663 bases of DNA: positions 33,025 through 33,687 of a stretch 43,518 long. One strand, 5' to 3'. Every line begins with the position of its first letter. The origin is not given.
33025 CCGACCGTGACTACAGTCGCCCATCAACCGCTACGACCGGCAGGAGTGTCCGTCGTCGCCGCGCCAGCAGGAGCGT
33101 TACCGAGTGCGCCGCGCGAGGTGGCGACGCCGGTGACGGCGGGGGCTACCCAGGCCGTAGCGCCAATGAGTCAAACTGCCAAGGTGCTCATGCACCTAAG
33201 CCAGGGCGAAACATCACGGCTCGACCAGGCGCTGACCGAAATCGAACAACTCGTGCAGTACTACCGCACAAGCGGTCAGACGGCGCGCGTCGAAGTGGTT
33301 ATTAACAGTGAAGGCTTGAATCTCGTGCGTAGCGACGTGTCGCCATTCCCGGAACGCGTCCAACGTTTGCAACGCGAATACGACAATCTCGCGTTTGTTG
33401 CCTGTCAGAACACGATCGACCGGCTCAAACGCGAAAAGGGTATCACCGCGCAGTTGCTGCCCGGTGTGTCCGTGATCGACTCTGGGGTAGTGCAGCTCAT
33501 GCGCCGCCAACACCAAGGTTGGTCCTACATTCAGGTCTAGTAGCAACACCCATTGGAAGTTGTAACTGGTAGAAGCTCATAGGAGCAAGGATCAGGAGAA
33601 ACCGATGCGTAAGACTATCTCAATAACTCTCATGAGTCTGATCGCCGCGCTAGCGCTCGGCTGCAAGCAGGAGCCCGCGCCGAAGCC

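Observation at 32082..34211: ECF sigma factor controlled by an anti-sigma factor with a periplasmic DsrE/DsrF-like sensor domain, plus a paralogous DsrE-like lipoprotein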

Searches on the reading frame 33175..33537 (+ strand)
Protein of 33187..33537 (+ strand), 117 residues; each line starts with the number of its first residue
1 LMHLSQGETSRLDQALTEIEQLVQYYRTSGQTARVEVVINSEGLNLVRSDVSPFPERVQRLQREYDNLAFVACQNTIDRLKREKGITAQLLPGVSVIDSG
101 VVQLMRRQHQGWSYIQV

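Call 3: search_protein_families(library=pfam, proteins=[window:33187-33537:+], max_evalue=1)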
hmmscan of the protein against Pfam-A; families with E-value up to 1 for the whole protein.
window:33187-33537:+ (117 aa): 1 family
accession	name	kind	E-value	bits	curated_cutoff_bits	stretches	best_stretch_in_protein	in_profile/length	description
PF02635.20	DsrE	-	0.00049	20.7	22.7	1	30-116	31-115/116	DsrE/DsrF-like family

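Call 4: search_protein_families(library=ncbifam, proteins=[window:33187-33537:+], max_evalue=1)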
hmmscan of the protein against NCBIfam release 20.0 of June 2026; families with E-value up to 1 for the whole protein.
window:33187-33537:+ (117 aa): 0 families

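Call 52: search_solved_structures(query=A2, max_evalue=10, show_alignments=5)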
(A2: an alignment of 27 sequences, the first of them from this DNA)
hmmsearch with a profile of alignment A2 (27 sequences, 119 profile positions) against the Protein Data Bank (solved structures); distinct sequences matched with E-value up to 10: 11.
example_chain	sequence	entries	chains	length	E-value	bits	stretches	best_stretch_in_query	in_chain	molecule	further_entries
1l1s_A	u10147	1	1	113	2.3e-26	95.3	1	3-119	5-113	hypothetical protein MTH1491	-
2pd2_A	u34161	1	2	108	1.7e-16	63.5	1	3-117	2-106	Hypothetical protein ST0148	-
8uja_A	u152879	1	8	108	1e-13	54.5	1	3-117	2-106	T33-fn10: engineered DrsE like sulfur reductase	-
5jnm_A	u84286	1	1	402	0.23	14.6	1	14-111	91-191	Mannitol-1-phosphate 5-dehydrogenase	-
3tsr_E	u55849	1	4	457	0.38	13.9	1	43-104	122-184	Ribonuclease inhibitor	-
5tgw_A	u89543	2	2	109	0.51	13.5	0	9-32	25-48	PS1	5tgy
6z35_A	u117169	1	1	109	0.62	13.2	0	9-32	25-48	Maquette 2-1ip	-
9uan_B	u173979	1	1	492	0.63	13.2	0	3-38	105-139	miniGq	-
4i7h_A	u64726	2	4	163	0.64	13.2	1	14-92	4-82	peroxide stress sensing regulator | Peroxide stress regulator PerR, FUR family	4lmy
1ass_A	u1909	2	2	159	0.66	13.2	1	24-102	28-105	THERMOSOME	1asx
7jh6_A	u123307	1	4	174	0.71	13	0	9-33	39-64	Two-domain di-Zn(II) and porphyrin-binding protein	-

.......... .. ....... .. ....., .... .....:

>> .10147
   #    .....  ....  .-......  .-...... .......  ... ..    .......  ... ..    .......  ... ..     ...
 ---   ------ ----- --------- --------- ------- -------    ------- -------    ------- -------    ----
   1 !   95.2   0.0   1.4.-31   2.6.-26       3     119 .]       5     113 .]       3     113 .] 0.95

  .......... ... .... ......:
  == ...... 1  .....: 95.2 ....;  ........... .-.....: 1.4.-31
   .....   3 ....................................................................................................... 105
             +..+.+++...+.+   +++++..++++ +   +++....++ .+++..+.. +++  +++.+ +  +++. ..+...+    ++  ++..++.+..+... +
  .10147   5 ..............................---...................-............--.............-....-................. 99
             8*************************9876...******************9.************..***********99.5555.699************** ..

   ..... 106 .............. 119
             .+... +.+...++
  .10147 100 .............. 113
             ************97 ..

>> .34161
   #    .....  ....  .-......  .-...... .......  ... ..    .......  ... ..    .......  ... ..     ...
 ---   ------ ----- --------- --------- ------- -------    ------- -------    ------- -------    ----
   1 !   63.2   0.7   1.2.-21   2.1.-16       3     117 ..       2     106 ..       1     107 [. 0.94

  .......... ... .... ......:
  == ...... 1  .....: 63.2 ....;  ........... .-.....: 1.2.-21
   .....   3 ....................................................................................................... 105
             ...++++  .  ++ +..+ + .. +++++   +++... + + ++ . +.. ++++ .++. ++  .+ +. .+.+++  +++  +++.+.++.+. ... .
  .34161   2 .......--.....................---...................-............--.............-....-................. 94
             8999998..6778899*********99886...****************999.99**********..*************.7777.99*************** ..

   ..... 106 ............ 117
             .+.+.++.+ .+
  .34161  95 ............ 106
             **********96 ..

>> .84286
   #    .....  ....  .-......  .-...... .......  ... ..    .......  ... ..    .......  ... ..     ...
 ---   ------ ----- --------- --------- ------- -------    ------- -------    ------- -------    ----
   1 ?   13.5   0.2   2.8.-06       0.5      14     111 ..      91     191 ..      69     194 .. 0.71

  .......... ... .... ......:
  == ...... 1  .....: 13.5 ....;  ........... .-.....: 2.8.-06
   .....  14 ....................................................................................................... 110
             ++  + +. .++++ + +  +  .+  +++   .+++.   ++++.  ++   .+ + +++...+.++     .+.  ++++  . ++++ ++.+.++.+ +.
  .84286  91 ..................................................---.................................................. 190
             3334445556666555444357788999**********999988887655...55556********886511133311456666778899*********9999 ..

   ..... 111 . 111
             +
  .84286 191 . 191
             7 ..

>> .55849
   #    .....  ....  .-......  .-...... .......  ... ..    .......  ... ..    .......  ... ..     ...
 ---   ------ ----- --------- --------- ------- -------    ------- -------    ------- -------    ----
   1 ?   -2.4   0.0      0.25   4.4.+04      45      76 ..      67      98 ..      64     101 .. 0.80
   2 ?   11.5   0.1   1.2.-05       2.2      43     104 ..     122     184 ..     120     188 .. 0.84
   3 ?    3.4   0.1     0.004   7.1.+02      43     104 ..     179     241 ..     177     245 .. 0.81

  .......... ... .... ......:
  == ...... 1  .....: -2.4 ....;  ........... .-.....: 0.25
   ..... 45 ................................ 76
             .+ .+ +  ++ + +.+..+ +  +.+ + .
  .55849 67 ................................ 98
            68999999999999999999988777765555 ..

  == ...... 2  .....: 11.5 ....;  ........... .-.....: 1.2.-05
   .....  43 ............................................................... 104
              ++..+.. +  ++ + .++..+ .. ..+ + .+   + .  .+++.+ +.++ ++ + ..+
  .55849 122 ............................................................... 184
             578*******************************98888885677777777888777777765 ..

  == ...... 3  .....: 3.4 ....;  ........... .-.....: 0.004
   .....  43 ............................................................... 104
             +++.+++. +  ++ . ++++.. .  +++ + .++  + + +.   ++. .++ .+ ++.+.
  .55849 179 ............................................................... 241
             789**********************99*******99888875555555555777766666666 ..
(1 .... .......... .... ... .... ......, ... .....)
